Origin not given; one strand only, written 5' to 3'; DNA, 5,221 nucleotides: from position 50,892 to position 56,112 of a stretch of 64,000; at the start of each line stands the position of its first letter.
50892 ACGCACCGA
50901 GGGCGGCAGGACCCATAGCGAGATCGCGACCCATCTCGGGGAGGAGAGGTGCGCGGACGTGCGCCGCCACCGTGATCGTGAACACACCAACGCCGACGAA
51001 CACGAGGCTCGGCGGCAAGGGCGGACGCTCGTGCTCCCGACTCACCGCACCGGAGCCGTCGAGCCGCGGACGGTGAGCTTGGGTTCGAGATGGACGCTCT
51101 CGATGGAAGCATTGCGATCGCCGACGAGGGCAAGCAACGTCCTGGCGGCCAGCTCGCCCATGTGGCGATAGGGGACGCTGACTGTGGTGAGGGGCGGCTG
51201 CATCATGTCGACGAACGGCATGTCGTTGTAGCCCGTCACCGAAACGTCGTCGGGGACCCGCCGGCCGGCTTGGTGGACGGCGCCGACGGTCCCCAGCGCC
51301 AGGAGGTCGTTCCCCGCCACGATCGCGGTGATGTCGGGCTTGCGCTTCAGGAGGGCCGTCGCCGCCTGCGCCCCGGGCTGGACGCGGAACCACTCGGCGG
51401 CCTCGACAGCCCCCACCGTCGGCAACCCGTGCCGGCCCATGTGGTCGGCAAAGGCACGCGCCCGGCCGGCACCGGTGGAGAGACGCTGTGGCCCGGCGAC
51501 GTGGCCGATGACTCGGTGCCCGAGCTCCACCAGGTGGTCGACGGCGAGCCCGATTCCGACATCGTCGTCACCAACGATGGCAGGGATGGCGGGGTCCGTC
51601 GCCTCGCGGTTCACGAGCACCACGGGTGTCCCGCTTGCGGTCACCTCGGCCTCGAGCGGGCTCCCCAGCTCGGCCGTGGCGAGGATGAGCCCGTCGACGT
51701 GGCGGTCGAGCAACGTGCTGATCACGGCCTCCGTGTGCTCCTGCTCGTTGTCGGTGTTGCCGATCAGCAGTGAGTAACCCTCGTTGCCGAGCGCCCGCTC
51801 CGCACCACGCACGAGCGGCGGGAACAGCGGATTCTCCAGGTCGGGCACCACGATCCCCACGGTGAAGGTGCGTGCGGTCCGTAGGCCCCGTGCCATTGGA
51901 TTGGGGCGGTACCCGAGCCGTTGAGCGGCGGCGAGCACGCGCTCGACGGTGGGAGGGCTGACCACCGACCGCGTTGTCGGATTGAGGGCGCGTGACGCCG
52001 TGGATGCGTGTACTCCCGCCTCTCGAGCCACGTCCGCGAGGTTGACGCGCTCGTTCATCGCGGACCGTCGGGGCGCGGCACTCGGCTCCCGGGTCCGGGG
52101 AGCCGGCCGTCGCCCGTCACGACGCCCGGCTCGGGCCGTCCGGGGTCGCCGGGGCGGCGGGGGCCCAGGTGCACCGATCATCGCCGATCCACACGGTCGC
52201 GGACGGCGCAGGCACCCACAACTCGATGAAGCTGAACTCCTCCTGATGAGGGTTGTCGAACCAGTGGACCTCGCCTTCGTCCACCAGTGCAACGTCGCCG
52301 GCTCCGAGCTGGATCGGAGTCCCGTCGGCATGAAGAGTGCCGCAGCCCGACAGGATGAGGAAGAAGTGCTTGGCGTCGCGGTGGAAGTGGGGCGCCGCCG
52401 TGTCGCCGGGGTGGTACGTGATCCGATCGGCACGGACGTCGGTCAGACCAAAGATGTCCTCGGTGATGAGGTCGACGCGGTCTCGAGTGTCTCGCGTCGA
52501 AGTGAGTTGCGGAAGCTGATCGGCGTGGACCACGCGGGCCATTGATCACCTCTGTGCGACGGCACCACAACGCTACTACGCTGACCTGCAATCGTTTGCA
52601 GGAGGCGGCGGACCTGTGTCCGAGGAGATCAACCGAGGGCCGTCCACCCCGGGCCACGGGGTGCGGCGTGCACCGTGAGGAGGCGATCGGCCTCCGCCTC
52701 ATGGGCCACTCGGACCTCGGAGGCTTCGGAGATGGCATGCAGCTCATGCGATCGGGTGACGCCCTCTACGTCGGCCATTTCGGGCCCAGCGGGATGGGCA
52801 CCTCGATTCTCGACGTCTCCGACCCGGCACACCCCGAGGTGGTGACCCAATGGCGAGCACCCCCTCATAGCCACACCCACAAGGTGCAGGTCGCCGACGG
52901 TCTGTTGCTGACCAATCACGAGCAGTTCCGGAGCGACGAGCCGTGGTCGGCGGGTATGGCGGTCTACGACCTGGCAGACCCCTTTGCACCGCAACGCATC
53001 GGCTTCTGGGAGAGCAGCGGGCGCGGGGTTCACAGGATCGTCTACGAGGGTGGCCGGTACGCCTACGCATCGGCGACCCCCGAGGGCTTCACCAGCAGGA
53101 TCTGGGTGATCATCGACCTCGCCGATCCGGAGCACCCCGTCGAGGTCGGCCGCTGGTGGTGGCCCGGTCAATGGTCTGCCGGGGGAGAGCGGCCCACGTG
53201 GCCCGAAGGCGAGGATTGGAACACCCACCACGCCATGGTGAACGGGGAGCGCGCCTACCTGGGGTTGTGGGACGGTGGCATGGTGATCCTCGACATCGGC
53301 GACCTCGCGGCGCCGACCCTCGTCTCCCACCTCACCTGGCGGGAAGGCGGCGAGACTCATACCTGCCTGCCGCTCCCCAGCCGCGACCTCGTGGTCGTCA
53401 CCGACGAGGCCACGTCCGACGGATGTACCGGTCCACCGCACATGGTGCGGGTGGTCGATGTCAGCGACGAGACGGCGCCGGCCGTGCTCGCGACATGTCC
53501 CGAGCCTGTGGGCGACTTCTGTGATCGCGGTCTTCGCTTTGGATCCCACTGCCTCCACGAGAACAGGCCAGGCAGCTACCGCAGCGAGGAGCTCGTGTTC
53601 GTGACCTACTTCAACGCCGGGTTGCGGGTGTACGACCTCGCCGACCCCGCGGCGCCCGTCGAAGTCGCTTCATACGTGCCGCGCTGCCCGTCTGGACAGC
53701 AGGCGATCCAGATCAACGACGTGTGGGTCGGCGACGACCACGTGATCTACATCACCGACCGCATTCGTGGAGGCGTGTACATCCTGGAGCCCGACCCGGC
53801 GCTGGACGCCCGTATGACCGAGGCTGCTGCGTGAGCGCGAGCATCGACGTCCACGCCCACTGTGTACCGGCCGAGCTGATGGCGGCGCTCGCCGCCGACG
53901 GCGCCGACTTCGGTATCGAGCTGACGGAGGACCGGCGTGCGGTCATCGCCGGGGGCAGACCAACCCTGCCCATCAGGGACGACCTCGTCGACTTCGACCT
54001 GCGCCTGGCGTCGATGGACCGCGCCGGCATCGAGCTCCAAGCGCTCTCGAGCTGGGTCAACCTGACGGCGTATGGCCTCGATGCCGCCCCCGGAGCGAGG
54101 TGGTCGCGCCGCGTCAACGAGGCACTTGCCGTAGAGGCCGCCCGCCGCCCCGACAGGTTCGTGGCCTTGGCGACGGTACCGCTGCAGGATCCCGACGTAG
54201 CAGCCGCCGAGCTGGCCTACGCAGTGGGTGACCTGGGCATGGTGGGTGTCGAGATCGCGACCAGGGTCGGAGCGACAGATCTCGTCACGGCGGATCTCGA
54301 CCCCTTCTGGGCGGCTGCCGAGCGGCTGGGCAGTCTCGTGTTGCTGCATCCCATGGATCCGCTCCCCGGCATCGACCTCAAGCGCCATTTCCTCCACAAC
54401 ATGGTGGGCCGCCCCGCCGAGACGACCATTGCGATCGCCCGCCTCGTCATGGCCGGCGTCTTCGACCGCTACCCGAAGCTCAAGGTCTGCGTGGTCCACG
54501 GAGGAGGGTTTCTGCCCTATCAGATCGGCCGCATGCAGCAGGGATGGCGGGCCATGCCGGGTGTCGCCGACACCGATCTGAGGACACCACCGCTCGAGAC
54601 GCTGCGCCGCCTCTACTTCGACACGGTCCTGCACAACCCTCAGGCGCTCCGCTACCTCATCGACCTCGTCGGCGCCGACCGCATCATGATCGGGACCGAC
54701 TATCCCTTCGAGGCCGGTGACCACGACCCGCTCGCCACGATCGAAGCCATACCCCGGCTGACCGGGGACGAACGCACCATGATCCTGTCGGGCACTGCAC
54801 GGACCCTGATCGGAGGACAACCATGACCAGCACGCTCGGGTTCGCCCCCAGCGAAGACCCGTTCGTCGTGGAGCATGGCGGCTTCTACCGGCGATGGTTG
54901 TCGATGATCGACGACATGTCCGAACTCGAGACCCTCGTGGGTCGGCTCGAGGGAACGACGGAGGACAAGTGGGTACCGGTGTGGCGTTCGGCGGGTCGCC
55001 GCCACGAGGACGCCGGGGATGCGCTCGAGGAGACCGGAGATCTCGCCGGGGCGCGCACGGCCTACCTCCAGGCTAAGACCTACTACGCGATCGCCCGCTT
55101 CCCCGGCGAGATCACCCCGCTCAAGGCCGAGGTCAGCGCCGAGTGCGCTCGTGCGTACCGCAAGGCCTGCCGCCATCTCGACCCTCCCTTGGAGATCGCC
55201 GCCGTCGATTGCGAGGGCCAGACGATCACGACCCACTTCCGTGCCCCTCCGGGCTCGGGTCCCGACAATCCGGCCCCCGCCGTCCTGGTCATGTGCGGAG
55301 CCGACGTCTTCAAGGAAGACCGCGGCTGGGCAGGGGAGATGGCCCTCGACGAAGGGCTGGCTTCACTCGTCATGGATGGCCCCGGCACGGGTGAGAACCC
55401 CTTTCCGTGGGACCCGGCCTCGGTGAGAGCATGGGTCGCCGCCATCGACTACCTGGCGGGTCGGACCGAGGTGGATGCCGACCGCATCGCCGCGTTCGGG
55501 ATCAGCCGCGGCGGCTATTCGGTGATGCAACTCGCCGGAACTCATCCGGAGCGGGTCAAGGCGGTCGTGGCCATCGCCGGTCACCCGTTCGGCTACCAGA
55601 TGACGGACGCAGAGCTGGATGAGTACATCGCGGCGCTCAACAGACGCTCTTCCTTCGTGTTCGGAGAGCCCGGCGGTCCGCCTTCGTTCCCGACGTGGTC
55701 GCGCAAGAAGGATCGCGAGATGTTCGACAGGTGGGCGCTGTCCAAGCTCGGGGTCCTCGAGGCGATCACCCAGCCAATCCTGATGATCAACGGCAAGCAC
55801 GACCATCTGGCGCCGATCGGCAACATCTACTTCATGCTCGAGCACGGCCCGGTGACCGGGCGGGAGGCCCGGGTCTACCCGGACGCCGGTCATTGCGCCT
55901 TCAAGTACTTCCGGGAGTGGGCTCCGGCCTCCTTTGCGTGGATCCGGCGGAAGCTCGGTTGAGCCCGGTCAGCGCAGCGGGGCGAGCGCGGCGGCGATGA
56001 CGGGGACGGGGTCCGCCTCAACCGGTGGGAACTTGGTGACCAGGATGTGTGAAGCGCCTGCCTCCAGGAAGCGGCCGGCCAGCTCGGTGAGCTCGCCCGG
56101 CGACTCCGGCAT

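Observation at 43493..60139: One LacI-type palindrome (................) marks every divergent promoter region across about 17 kb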

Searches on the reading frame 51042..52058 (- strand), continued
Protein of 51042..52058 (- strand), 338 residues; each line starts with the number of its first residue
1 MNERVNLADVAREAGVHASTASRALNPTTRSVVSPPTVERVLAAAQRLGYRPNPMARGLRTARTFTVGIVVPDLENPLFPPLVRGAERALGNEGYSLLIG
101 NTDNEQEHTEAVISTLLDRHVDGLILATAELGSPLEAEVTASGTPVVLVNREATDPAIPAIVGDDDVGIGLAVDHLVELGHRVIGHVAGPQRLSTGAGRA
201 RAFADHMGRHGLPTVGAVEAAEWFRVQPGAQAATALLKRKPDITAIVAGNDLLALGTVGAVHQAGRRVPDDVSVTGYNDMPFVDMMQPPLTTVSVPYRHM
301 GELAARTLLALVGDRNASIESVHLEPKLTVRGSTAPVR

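Call 65: search_protein_families(library=pfam, proteins=[L084:11202-12260:+, L084:12631-13272:+, L084:13298-14356:+, L084:8370-9686:-, L095:2375-3538:+, L095:3688-4857:+, L095:4878-6086:+, L095:5845-7512:+, L095:7523-8575:+, L095:8637-9878:+])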
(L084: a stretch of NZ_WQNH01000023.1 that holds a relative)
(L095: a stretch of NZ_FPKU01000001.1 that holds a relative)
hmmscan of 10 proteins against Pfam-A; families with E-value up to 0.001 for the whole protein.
L084:11202-12260:+ (352 aa): 9 families
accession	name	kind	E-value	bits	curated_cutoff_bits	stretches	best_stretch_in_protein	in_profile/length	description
PF06500.17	FrsA-like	-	1.2e-09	37.9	22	1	41-276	96-334/414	Esterase FrsA-like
PF00561.26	Abhydrolase_1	-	6.8e-08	32.9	25.8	1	283-331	200-239/245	alpha/beta hydrolase fold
PF12146.15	Hydrolase_4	-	4.2e-07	30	27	0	272-330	180-232/239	Serine aminopeptidase, S33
PF12697.13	Abhydrolase_6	-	2.8e-06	28.6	26.3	1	146-332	2-205/217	Alpha/beta hydrolase family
PF00326.27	Peptidase_S9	-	1.2e-05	25.3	22.6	1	212-333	64-190/213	Prolyl oligopeptidase family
PF02129.25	Peptidase_S15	-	1.5e-05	25.3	23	1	159-252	46-138/262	X-Pro dipeptidyl-peptidase (S15 family)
PF20434.5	BD-FAE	-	8.5e-05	22.6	26.8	0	138-311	9-209/215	BD-FAE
PF01738.24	DLH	-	0.00027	21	21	1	195-331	79-187/217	Dienelactone hydrolase family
PF08840.17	BAAT_C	-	0.00051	20.6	20.9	0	202-264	11-70/210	BAAT / Acyl-CoA thioester hydrolase C terminal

L084:12631-13272:+ (213 aa): 2 families
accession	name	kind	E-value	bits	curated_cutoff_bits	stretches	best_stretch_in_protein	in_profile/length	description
PF17937.6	TetR_C_28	-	8.9e-19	68.1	26.4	1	114-208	3-95/96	Tetracyclin repressor-like, C-terminal domain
PF00440.29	TetR_N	-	1.4e-09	38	24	1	42-86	1-45/47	Bacterial regulatory proteins, tetR family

L084:13298-14356:+ (352 aa): 2 families
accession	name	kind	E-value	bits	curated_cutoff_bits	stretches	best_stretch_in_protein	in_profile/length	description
PF13437.12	HlyD_3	-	5.3e-10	40.4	22.2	1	157-260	1-106/106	HlyD family secretion protein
PF16576.10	HlyD_D23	-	2.3e-07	30.8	30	1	62-216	20-169/214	Barrel-sandwich domain of CusB or HlyD membrane-fusion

L084:8370-9686:- (438 aa): 2 families
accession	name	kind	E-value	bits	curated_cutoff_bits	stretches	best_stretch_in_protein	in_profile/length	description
PF00557.29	Peptidase_M24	-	2.6e-37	129.1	23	1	211-418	3-208/208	Metallopeptidase family M24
PF01321.24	Creatinase_N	-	0.0002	22.3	22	1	54-201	1-127/128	Creatinase/Prolidase N-terminal domain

L095:2375-3538:+ (387 aa): 2 families
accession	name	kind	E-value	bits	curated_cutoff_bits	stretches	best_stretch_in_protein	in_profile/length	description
PF00557.29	Peptidase_M24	-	8.7e-26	91.4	23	1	166-371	4-208/208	Metallopeptidase family M24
PF01321.24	Creatinase_N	-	1.5e-08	35.7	22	1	17-154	1-126/128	Creatinase/Prolidase N-terminal domain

L095:3688-4857:+ (389 aa): 2 families
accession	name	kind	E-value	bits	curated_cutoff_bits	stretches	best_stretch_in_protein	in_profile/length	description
PF00557.29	Peptidase_M24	-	1.6e-27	97.1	23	1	166-371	4-208/208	Metallopeptidase family M24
PF01321.24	Creatinase_N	-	1.3e-07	32.6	22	1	17-155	1-127/128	Creatinase/Prolidase N-terminal domain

L095:4878-6086:+ (402 aa): 2 families
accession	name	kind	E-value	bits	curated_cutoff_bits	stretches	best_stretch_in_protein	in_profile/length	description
PF01979.26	Amidohydro_1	-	4.4e-25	89.1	25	1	57-384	1-345/345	Amidohydrolase family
PF07969.17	Amidohydro_3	-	1.1e-11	45.3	29.7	1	86-385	151-472/472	Amidohydrolase family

L095:5845-7512:+ (555 aa): 3 families
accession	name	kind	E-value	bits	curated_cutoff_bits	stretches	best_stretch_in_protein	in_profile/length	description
PF01979.26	Amidohydro_1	-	2.3e-38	132.8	25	1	140-508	1-343/345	Amidohydrolase family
PF07969.17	Amidohydro_3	-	3.8e-18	66.7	29.7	1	302-511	269-472/472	Amidohydrolase family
PF22039.1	HUTI_composite_bact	-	0.00077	19.5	25.5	0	109-121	3-15/26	Imidazolonepropionase-like composite domain, bacteria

L095:7523-8575:+ (350 aa): 6 families
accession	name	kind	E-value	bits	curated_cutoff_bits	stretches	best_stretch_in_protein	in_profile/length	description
PF12146.15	Hydrolase_4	-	4.8e-09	36.3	27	0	275-326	180-232/239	Serine aminopeptidase, S33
PF00561.26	Abhydrolase_1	-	5.5e-08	33.2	25.8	0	157-252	21-115/245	alpha/beta hydrolase fold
PF06500.17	FrsA-like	-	3.5e-07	29.8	22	1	67-242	120-298/414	Esterase FrsA-like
PF01738.24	DLH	-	6e-07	29.7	21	1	191-312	77-169/217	Dienelactone hydrolase family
PF02129.25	Peptidase_S15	-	9.2e-05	22.7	23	1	161-246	45-132/262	X-Pro dipeptidyl-peptidase (S15 family)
PF08840.17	BAAT_C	-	0.00075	20.1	20.9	0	210-244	22-56/210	BAAT / Acyl-CoA thioester hydrolase C terminal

L095:8637-9878:+ (413 aa): 5 families
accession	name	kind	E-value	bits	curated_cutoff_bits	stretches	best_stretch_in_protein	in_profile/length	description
PF01266.30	DAO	-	2.2e-65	221.9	27.9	1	4-393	2-352/353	FAD dependent oxidoreductase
PF13450.12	NAD_binding_8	-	1e-05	26.2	21.9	1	6-33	1-28/68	NAD(P)-binding Rossmann-like domain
PF07992.20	Pyr_redox_2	-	0.00044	20.2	26.1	1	3-44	2-38/291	Pyridine nucleotide-disulphide oxidoreductase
PF01494.25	FAD_binding_3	-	0.00058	19.6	22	1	3-48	3-46/349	FAD binding domain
PF02558.23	ApbA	-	0.00083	19.4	22.2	0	4-36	1-32/150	Ketopantoate reductase PanE/ApbA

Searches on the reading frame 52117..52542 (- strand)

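Call 12: search_protein_families(library=pfam, proteins=[window:52117-52542:-])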
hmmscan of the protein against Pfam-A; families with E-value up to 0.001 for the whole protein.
window:52117-52542:- (141 aa): 3 families
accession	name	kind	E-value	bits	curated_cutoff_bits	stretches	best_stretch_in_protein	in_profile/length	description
PF07883.17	Cupin_2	-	1.1e-15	57.5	27.2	1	41-108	3-67/70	Cupin domain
PF12852.13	Cupin_6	-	3.4e-07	30.7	26.7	1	33-101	7-81/183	Cupin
PF02311.25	AraC_binding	-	5.1e-06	26.7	21.1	1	44-102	11-68/135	AraC-like ligand binding domain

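Call 61: search_protein_families(library=ncbifam, proteins=[window:52117-52542:-], max_evalue=0.00001)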
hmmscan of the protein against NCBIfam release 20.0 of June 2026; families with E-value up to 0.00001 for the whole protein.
window:52117-52542:- (141 aa): 1 family
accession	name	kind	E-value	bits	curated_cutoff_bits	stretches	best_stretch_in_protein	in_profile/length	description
NF049940.1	MandnitrLy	equivalog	8.6e-07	28.8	140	1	34-110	33-109/130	(R)-mandelonitrile lyase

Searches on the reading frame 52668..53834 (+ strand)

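Call 12: search_protein_families(library=pfam, proteins=[window:52668-53834:+])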
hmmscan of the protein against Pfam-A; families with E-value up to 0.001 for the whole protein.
window:52668-53834:+ (388 aa): 1 family
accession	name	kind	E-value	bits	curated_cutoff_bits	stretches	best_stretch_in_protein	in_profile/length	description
PF08309.17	LVIVD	-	1.1e-15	57.1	20.2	1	191-220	9-38/42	LVIVD repeat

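Call 14: search_protein_families(library=ncbifam, proteins=[window:52668-53834:+])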
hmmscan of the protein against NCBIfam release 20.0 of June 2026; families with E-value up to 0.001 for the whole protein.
window:52668-53834:+ (388 aa): 1 family
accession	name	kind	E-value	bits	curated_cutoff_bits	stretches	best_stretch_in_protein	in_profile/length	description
TIGR04312.1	choice_anch_B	subfamily_domain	2.7e-07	30.2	100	1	44-354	54-340/364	choice-of-anchor B family protein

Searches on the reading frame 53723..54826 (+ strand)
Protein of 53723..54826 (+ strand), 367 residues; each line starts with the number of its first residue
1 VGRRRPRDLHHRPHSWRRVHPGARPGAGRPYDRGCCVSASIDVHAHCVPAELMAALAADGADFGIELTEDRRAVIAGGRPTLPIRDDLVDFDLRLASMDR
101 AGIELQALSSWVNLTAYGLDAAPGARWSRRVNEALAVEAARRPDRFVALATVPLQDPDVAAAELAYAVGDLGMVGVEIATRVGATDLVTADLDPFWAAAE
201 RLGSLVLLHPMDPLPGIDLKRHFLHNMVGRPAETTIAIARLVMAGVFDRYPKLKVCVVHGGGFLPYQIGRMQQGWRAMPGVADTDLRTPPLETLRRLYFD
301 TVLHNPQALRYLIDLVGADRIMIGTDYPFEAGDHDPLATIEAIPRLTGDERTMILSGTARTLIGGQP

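Call 12: search_protein_families(library=pfam, proteins=[window:53723-54826:+])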
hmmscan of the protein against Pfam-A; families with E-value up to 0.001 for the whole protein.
window:53723-54826:+ (367 aa): 1 family
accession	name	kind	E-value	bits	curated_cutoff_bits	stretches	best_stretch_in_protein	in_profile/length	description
PF04909.20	Amidohydro_2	-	1.8e-40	140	26.4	1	41-363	1-287/289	Amidohydrolase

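Call 14: search_protein_families(library=ncbifam, proteins=[window:53723-54826:+])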
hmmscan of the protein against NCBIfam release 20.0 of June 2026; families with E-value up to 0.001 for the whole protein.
window:53723-54826:+ (367 aa): 0 families

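Call 52: search_solved_structures(query=window:53831-54826:+, max_evalue=0.00001)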
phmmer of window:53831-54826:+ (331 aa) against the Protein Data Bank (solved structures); distinct sequences matched with E-value up to 0.00001: 50.
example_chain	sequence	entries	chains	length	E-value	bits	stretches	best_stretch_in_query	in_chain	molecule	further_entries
4ign_A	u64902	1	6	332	3.7e-60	207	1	4-328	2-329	2-amino-3-carboxymuconate-6-semialdehyde decarboxylase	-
4igm_A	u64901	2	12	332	5.1e-60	206.5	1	4-328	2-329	2-amino-3-carboxymuconate-6-semialdehyde decarboxylase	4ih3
4ofc_A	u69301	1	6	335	5.2e-60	206.5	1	4-328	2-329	2-amino-3-carboxymuconate-6-semialdehyde decarboxylase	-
2wm1_A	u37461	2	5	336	5.3e-60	206.5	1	4-328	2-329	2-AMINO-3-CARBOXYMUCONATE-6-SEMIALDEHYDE DECARBOXYLASE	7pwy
8yt2_A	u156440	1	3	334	5.2e-50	173.6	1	4-323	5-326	2-amino-3-carboxymuconate 6-semialdehyde decarboxylase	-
4ifk_B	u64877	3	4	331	8.1e-50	173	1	5-323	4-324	2-amino-3-carboxymuconate 6-semialdehyde decarboxylase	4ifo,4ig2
2hbv_A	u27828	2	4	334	9.9e-50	172.7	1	4-323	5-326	2-amino-3-carboxymuconate 6-semialdehyde decarboxylase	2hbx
6mgs_A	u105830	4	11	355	1.2e-49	172.4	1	4-323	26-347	2-amino-3-carboxymuconate 6-semialdehyde decarboxylase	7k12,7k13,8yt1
6mgt_A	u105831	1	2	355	1.6e-49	172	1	4-323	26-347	2-amino-3-carboxymuconate 6-semialdehyde decarboxylase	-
4era_A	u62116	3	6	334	6.8e-49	170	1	4-323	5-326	2-amino-3-carboxymuconate 6-semialdehyde decarboxylase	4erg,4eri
4ifk_A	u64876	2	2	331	7.6e-49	169.8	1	5-323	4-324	2-amino-3-carboxymuconate 6-semialdehyde decarboxylase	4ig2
4ifr_A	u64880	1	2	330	8.8e-49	169.6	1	5-323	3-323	2-amino-3-carboxymuconate 6-semialdehyde decarboxylase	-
4epk_A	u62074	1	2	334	2.4e-48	168.2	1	4-323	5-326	2-amino-3-carboxymuconate 6-semialdehyde decarboxylase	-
2dvt_A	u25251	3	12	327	3.3e-32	115.2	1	48-299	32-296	Thermophilic reversible gamma-resorcylate decarboxylase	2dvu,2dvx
3s4t_A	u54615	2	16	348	7.7e-28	100.8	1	48-299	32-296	Amidohydrolase 2 | Gamma-resorcylate decarboxylase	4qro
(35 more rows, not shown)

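Call 61: search_protein_families(library=ncbifam, proteins=[window:53831-54826:+], max_evalue=0.00001)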
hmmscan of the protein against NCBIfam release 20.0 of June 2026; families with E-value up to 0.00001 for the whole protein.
window:53831-54826:+ (331 aa): 0 families

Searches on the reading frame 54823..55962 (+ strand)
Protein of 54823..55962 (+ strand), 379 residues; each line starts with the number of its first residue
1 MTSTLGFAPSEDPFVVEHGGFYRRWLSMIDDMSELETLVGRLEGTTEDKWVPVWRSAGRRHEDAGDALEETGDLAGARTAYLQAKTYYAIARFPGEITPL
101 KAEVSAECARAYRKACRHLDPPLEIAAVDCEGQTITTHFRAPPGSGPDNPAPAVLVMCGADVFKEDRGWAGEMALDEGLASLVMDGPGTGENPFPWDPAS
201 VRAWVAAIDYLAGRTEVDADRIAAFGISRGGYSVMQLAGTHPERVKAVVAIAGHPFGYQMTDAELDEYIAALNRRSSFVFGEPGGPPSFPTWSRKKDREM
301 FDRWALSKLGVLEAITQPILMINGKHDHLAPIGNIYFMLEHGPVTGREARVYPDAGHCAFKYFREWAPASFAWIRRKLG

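Call 12: search_protein_families(library=pfam, proteins=[window:54823-55962:+])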
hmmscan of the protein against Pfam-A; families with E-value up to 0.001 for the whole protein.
window:54823-55962:+ (379 aa): 8 families
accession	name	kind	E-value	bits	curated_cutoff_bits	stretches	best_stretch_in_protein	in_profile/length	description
PF00561.26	Abhydrolase_1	-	3.2e-15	56.9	25.8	1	174-259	22-103/245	alpha/beta hydrolase fold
PF06500.17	FrsA-like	-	5.5e-11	42.3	22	1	44-252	91-297/414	Esterase FrsA-like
PF00326.27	Peptidase_S9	-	7.3e-11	42.4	22.6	1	201-378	45-210/213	Prolyl oligopeptidase family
PF02129.25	Peptidase_S15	-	3.1e-07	30.8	23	1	147-254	15-129/262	X-Pro dipeptidyl-peptidase (S15 family)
PF12146.15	Hydrolase_4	-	1.2e-06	28.5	27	0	313-359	188-234/239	Serine aminopeptidase, S33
PF00756.26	Esterase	-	5.3e-05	23.5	22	1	209-255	104-152/251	Putative esterase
PF08840.17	BAAT_C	-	0.00011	22.7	20.9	1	207-331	9-128/210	BAAT / Acyl-CoA thioester hydrolase C terminal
PF01738.24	DLH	-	0.00026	21.1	21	0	204-253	81-129/217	Dienelactone hydrolase family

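Call 51: search_solved_structures(query=window:54823-55962:+, max_evalue=0.00001)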
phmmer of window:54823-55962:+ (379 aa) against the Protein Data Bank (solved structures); distinct sequences matched with E-value up to 0.00001: 7.
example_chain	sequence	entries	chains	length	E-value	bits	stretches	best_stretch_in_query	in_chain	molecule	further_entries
8qd7_A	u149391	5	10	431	3.2e-27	98.8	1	65-349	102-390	Yellowish-green 1-like protein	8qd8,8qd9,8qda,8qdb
8qd1_A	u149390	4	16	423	1.3e-24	90.2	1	56-377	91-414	Pigment biosynthesis protein yellowish-green 1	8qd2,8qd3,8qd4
2jbw_A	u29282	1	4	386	2.6e-14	56.3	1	25-250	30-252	2,6-DIHYDROXY-PSEUDO-OXYNICOTINE HYDROLASE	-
5no5_A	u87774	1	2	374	5.7e-09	38.7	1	54-266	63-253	AbyA5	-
4ywf_A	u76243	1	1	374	6.2e-09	38.6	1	55-266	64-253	AbyA5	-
3mve_A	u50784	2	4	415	2.4e-08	36.6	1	38-255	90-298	UPF0255 protein VV1_0328 | UPF0255 protein frsA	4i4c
3our_A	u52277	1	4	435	2.8e-08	36.4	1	38-255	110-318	UPF0255 protein VV1_0328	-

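Call 61: search_protein_families(library=ncbifam, proteins=[window:54823-55962:+], max_evalue=0.00001)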
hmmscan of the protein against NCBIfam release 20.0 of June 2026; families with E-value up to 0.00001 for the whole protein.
window:54823-55962:+ (379 aa): 6 families
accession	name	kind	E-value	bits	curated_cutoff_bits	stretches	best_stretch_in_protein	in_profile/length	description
NF003460.0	PRK05077.1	equivalog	4.1e-15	55.5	477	1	42-252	89-297/414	esterase FrsA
NF053518.1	DipepPtdsDpp5Prph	equivalog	1.3e-10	40.5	900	1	200-359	486-633/655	dipeptidyl-peptidase Dpp5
NF050058.1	e_dPHAscl_type1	hypoth_equivalog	1.9e-08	34.2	150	1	206-263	90-147/276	extracellular catalytic domain type 1 short-chain-length polyhydroxyalkanoate depolymerase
TIGR02427.1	protocat_pcaD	equivalog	4.5e-08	32.8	255.85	0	174-251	35-110/251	3-oxoadipate enol-lactonase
NF051488.1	bifunc_PcaDC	exception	2.3e-07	30.3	390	0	178-252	38-110/375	bifunctional 3-oxoadipate enol-lactonase/4-carboxymuconolactone decarboxylase PcaDC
TIGR01738.1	bioH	equivalog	8.1e-06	25.6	206.95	0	182-255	34-100/245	pimeloyl-ACP methyl ester esterase BioH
